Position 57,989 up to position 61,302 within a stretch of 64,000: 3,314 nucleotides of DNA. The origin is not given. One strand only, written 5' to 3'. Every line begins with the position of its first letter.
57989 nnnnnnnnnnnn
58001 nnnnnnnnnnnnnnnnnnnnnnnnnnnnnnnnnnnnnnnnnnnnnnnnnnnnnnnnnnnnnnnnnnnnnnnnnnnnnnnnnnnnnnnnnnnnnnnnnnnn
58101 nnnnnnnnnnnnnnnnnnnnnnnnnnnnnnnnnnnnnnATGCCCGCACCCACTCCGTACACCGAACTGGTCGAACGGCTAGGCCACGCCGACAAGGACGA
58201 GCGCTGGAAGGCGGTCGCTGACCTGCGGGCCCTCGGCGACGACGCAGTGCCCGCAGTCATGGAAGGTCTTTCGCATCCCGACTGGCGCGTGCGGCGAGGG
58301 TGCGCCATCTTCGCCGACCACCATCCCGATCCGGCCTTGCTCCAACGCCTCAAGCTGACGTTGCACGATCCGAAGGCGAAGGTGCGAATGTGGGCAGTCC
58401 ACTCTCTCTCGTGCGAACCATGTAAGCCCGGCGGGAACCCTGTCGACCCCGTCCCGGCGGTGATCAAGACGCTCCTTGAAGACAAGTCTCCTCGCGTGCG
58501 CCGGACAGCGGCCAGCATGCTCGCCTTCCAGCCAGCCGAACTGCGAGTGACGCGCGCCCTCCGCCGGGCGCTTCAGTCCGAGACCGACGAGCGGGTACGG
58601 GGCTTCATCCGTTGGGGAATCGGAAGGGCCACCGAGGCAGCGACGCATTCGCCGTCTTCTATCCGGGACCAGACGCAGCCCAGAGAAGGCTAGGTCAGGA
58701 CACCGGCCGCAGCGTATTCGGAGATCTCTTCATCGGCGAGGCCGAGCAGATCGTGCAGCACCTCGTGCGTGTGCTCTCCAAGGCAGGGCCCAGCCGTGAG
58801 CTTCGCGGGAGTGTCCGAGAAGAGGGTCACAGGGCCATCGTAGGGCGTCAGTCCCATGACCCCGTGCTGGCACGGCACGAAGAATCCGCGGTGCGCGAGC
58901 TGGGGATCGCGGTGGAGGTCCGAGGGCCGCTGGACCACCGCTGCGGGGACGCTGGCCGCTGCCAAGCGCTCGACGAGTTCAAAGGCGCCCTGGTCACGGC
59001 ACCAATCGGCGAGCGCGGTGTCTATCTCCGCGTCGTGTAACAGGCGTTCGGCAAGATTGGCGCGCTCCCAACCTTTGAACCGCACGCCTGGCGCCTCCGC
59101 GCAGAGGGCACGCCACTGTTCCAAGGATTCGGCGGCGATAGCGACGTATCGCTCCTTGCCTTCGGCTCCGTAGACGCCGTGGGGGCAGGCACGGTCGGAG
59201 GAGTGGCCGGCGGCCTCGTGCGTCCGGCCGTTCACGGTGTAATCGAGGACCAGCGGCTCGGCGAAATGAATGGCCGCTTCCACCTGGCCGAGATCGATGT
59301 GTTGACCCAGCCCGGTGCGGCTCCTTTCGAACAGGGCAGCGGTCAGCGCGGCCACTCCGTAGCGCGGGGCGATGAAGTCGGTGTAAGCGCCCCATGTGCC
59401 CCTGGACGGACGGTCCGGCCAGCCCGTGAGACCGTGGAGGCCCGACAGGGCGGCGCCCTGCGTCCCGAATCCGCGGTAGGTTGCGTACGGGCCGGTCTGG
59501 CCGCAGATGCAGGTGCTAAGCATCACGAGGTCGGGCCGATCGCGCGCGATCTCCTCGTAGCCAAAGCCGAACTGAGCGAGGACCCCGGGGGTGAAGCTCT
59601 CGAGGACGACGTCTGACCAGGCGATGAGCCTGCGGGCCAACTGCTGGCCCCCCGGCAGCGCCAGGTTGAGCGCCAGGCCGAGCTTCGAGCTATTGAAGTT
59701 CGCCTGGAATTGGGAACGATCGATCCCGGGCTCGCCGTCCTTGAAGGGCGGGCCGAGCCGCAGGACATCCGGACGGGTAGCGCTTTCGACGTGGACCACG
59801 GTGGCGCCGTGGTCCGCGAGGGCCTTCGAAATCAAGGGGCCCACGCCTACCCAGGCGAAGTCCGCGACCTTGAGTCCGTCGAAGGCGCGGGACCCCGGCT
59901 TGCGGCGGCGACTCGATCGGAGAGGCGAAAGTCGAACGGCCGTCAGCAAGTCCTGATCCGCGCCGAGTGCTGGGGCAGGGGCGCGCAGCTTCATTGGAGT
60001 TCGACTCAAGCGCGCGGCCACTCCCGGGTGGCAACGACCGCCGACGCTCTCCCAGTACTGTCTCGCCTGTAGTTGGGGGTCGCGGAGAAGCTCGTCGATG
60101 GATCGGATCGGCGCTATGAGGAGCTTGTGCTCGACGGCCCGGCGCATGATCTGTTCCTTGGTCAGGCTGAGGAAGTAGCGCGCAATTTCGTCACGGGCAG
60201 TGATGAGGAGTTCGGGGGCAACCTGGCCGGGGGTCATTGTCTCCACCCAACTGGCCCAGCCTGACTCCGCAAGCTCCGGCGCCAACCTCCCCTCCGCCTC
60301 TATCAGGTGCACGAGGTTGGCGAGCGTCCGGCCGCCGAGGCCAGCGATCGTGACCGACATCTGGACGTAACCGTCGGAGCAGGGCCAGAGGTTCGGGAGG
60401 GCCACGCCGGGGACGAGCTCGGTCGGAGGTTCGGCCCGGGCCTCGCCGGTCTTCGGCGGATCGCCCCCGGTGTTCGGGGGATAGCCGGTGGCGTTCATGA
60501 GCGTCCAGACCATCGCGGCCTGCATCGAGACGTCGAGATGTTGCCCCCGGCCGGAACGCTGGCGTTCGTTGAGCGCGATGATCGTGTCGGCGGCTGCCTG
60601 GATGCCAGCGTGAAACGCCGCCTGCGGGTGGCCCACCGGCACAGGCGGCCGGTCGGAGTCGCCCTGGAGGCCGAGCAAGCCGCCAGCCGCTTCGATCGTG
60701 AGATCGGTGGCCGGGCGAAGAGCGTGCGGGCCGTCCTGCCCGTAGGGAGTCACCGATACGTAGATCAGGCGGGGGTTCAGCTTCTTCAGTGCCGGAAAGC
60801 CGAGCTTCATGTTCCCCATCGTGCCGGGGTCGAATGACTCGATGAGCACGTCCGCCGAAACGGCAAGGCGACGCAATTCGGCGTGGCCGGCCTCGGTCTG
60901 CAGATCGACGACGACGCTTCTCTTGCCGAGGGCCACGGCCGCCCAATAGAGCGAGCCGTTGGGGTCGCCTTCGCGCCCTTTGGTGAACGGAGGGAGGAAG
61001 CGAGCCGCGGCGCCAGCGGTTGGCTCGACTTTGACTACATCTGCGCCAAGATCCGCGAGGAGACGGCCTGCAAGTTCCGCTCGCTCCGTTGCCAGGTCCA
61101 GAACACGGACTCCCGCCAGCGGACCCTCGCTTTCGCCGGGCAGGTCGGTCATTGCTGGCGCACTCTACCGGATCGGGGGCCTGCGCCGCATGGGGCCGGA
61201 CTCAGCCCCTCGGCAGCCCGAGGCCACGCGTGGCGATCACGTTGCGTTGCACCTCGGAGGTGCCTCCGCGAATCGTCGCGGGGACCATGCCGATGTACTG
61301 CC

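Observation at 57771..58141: Two tandem 68-nt structured repeats with base-pair-preserving differences, followed by a 12-bp-stem hairpin and U-tract in front of a HEAT-repeat gene: candidate tandem cis-regulatory RNA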

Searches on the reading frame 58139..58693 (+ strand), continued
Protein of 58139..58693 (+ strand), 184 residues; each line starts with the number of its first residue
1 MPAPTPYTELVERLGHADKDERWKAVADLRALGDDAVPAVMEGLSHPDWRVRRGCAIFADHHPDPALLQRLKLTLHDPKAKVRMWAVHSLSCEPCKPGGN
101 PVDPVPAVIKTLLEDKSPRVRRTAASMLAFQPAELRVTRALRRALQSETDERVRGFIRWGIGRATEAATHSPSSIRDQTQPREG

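Call 59: predict_structure(alignment_id=A1)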
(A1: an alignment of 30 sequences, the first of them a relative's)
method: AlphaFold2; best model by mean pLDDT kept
length: 184 residues; sequences in the alignment: 30
mean_pLDDT: 94.4   pTM: 0.87
mean pLDDT of the five models: 94.4, 94.0, 93.6, 93.4, 93.0
residues with pLDDT >= 90: 157; 70-90: 19; 50-70: 8; < 50: 0
segments of 3 or more residues with pLDDT < 50: none
pLDDT, mean of each block of 10 residues (from residue 1): 83 98 98 97 98 98 96 98 98 89 97 98 98 97 98 98 96 70 76
secondary structure, 60 per line:
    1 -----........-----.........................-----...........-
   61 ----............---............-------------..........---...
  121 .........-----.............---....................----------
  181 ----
elements in order: H6-13 H19-43 H49-59 H65-76 H80-91 H105-114 H118-129 H135-147 H151-170
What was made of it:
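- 58139..58693 (+): Regulated gene: 184-aa HEAT-repeat protein. AlphaFold model pLDDT 94, all-helical solenoid (call 59).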

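Call 65: find_encoding_contigs(protein=P0064, flank=4000, max_places=2)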
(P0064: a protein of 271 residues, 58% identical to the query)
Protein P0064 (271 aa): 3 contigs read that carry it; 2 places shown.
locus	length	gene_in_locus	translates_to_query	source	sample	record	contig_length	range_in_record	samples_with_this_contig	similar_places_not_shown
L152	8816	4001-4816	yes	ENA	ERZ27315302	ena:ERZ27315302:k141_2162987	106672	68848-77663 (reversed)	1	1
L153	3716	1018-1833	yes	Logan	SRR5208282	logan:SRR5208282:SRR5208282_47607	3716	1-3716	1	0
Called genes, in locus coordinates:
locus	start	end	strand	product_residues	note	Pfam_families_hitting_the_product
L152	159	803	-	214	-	PF12844:HTH_19 (faint), PF13560:HTH_31 (weak), PF13413:HTH_25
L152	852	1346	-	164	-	PF07719:TPR_2 (faint), PF13432:TPR_16 (faint), PF14559:TPR_19 (faint)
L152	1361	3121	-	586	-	PF02366:PMT, PF13231:PMT_2, PF18583:Arnt_C (weak)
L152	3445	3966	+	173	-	PF13646:HEAT_2 (weak), PF02985:HEAT (faint), PF13646:HEAT_2 (weak)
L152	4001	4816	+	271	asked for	PF05721:PhyH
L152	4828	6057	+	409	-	-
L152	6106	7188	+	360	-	PF13641:Glyco_tranf_2_3, PF00535:Glycos_transf_2, PF10111:Glyco_tranf_2_2 (weak)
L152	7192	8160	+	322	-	PF00551:Formyl_trans_N, PF02911:Formyl_trans_C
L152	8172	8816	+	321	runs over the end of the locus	PF01073:3Beta_HSD, PF01370:Epimerase, PF02719:Polysacc_synt_2 (weak), PF04321:RmlD_sub_bind, PF16363:GDP_Man_Dehyd, PF07993:NAD_binding_4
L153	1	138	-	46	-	?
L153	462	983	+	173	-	PF13646:HEAT_2 (weak), PF02985:HEAT (faint), PF13646:HEAT_2 (weak)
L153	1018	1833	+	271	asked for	PF05721:PhyH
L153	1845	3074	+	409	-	-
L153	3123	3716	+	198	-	?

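Call 72: search_protein_families(library=pfam, proteins=[L152:4828-6057:+, L004:3531-4730:+, L152:4001-4816:+, L152:1361-3121:-, L152:6106-7188:+, L152:7192-8160:+], max_evalue=0.01)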
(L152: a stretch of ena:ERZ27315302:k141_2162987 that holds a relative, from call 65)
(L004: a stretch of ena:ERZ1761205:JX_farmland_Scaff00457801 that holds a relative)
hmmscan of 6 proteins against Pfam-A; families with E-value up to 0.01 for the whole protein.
L152:4828-6057:+ (409 aa): 0 families

L004:3531-4730:+ (399 aa): 0 families

L152:4001-4816:+ (271 aa): 1 family
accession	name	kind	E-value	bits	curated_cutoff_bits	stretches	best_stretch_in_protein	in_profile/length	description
PF05721.19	PhyH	-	6.7e-09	36.8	22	1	22-259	1-211/213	Phytanoyl-CoA dioxygenase (PhyH)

L152:1361-3121:- (586 aa): 3 families
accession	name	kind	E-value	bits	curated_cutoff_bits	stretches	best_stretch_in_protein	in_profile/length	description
PF02366.24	PMT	-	1.1e-17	64.8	22.7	1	10-240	5-243/245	Dolichyl-phosphate-mannose-protein mannosyltransferase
PF13231.12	PMT_2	-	3.4e-16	60.3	26.1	1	64-227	2-157/160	Dolichyl-phosphate-mannose-protein mannosyltransferase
PF18583.6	Arnt_C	-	1.9e-06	27.9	26.5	1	455-536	13-92/103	Aminoarabinose transferase C-terminal domain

L152:6106-7188:+ (360 aa): 3 families
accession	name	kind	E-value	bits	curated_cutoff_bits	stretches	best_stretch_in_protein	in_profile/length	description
PF00535.33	Glycos_transf_2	-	4.7e-37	127.9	23.3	1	47-208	1-165/168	Glycosyl transferase family 2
PF13641.12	Glyco_tranf_2_3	-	4.6e-10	40.3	27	1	46-178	3-134/230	Glycosyltransferase like family 2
PF10111.15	Glyco_tranf_2_2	-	1.2e-05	25.3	27.3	1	47-143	1-96/276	Glycosyltransferase like family 2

L152:7192-8160:+ (322 aa): 2 families
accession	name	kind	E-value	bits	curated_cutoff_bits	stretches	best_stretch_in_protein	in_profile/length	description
PF00551.24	Formyl_trans_N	-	6.2e-25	88.4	26.1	1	39-181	30-173/181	Formyl transferase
PF02911.23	Formyl_trans_C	-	7.2e-20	71.5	21.1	1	215-310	4-96/100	Formyl transferase, C-terminal domain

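Call 73: search_solved_structures(query=L152:4828-6057:+, max_evalue=0.01)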
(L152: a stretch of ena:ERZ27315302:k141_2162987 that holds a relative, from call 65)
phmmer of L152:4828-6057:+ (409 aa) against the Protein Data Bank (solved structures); distinct sequences matched with E-value up to 0.01: 4.
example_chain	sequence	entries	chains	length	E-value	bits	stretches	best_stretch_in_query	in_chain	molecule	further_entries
4bq4_A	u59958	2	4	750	1.2e-16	63.9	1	72-405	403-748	B-AGARASE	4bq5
4bq2_A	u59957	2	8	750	1.2e-16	63.8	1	72-405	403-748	B-AGARASE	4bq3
6xj9_A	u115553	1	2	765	9.5e-12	47.7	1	128-403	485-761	Agarase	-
5z6p_A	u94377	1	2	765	1.2e-09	40.8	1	116-401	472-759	B-agarase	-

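Call 77: list_cluster_members(proteins=[P0006, P0007, P0030, P0060, P0064, P0066])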
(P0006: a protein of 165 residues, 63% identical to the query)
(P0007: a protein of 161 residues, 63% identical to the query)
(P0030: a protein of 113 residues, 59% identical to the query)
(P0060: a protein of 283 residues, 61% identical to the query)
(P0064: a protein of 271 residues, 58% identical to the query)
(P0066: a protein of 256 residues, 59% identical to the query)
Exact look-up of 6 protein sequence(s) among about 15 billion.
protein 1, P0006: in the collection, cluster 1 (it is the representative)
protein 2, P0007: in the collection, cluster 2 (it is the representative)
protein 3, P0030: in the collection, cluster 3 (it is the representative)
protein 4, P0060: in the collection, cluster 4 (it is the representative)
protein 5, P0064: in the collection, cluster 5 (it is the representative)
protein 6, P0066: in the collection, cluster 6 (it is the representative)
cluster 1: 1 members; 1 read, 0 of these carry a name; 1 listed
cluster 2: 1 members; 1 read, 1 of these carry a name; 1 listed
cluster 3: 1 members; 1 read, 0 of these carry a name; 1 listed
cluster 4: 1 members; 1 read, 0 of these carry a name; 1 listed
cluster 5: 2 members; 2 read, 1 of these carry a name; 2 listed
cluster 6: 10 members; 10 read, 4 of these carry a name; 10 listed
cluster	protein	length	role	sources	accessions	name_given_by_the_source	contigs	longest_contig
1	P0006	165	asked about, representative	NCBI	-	-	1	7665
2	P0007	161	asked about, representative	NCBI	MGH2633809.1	MAG: HEAT repeat domain-containing protein [Tepidiformaceae bacterium]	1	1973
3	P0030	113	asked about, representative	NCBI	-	-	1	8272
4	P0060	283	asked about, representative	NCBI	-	-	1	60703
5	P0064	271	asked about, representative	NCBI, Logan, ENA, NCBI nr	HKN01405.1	MAG TPA: phytanoyl-CoA dioxygenase family protein [Candidatus Binataceae bacterium] | phytanoyl-CoA dioxygenase family protein [Candidatus Binataceae bacterium]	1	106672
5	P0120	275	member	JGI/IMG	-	-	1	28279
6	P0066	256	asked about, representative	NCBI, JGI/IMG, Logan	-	hypothetical protein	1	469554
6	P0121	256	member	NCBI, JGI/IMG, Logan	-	hypothetical protein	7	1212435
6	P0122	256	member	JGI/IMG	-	hypothetical protein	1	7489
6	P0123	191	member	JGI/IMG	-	ectoine hydroxylase-related dioxygenase (phytanoyl-CoA dioxygenase family)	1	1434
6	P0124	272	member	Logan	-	-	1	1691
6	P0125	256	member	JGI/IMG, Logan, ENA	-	-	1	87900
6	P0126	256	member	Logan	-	-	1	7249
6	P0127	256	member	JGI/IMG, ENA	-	-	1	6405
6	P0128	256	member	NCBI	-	-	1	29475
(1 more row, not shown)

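Call 90: fold_search(model_id=the predicted structure, library=pdb)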
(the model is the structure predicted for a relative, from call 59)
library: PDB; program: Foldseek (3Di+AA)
matches with E <= 10: 1437; with E <= 0.001: 68
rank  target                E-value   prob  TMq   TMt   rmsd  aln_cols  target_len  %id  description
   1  5dcq_B                8.9e-06  1.00  0.57  0.66   5.0       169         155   27  Crystal structure of bacterial adhesin, FNE from Streptococcus equi spp. equi. (released 2016-06-29)
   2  5dcq_A                8.9e-06  1.00  0.57  0.65   5.3       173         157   26  Crystal structure of bacterial adhesin, FNE from Streptococcus equi spp. equi. (released 2016-06-29)
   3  5dcq_C                1.4e-05  1.00  0.57  0.65   4.8       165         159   27  Crystal structure of bacterial adhesin, FNE from Streptococcus equi spp. equi. (released 2016-06-29)
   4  9t1m_E                1.8e-05  1.00  0.62  0.73   4.0       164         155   24  Nuclear export protein/Non-structural protein 2 (NEP/NS2) in complex with artificial alpha Rep protein (released 2025-11-12)
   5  9t1m_A                2.0e-05  1.00  0.61  0.71   4.3       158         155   24  Nuclear export protein/Non-structural protein 2 (NEP/NS2) in complex with artificial alpha Rep protein (released 2025-11-12)
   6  7q1e_C                2.5e-05  1.00  0.58  0.67   4.9       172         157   24  CPAP:TUBULIN:IIH5 ALPHAREP COMPLEX (released 2022-04-13)
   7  7p0h_A                2.7e-05  1.00  0.63  0.31   6.9       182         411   26  Crystal structure of Helicobacter pylori ComF fused to an artificial alphaREP crystallization helper(named B2) (released 2022-04-06)
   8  7q1e_D                4.8e-05  1.00  0.62  0.73   4.3       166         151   25  CPAP:TUBULIN:IIH5 ALPHAREP COMPLEX (released 2022-04-13)
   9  8aw4_A                5.8e-05  1.00  0.64  0.63   4.5       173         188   25  Structure of a complex of biosynthetic proteins bB-E3 and bGFPD-YY (released 2022-12-28)
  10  6ft5                  5.8e-05  1.00  0.64  0.64   4.4       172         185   26  Structure of A3_A3, an artificial bi-domain protein based on two identical alphaRep A3 domains (released 2018-08-08)
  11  6gwc_C                5.8e-05  1.00  0.63  0.55   4.7       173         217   28  Tubulin:iE5 alphaRep complex (released 2019-01-30)
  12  7q1f_T                6.6e-05  1.00  0.63  0.53   6.9       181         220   28  CPAP:TUBULIN:IE5 ALPHAREP COMPLEX (released 2022-04-20)
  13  4jw2_B                7.3e-05  1.00  0.63  0.61   6.2       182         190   26  Selection of specific protein binders for pre-defined targets from an optimized library of artificial helicoidal repea (released 2013-09-25)
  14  3ltj                  7.7e-05  1.00  0.65  0.63   4.5       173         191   25  Structure of a new family of artificial alpha helicoidal repeat proteins (alpha-Rep) based on thermostable HEAT-like rep (released 2010-10-13)
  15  6gwd_I                7.7e-05  1.00  0.57  0.67   4.9       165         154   24  Tubulin:iiH5 alphaRep complex (released 2019-01-30)
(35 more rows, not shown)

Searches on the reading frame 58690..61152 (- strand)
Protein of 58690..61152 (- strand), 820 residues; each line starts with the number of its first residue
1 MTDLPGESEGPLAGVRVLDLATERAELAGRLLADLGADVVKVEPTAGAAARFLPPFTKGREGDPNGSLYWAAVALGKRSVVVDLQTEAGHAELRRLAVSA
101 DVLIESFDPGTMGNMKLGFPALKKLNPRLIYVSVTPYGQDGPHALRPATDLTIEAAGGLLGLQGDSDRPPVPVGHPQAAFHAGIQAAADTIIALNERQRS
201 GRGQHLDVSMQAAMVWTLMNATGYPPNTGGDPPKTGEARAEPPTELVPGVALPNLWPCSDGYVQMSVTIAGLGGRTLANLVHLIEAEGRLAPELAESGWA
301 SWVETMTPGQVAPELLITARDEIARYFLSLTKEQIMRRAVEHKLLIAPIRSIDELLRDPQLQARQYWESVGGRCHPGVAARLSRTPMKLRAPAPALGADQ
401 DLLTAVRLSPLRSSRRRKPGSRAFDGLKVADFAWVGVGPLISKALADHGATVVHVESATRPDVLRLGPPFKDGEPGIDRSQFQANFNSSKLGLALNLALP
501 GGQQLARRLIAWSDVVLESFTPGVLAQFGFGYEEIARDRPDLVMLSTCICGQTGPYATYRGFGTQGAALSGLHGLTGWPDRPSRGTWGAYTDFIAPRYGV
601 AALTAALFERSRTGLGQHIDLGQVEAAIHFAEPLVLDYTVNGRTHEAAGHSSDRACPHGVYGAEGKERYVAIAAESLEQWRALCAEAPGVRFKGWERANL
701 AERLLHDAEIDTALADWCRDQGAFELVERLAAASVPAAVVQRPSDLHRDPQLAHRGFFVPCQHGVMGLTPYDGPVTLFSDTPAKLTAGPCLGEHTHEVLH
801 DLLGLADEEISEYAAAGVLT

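Call 8: search_protein_families(library=pfam, proteins=[window:58690-61152:-])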
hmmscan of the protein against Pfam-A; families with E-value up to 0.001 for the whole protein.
window:58690-61152:- (820 aa): 1 family
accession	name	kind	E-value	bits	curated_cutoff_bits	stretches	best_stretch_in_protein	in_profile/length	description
PF02515.22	CoA_transf_3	-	2.2e-159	530.9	23.3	2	425-795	2-366/366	CoA-transferase family III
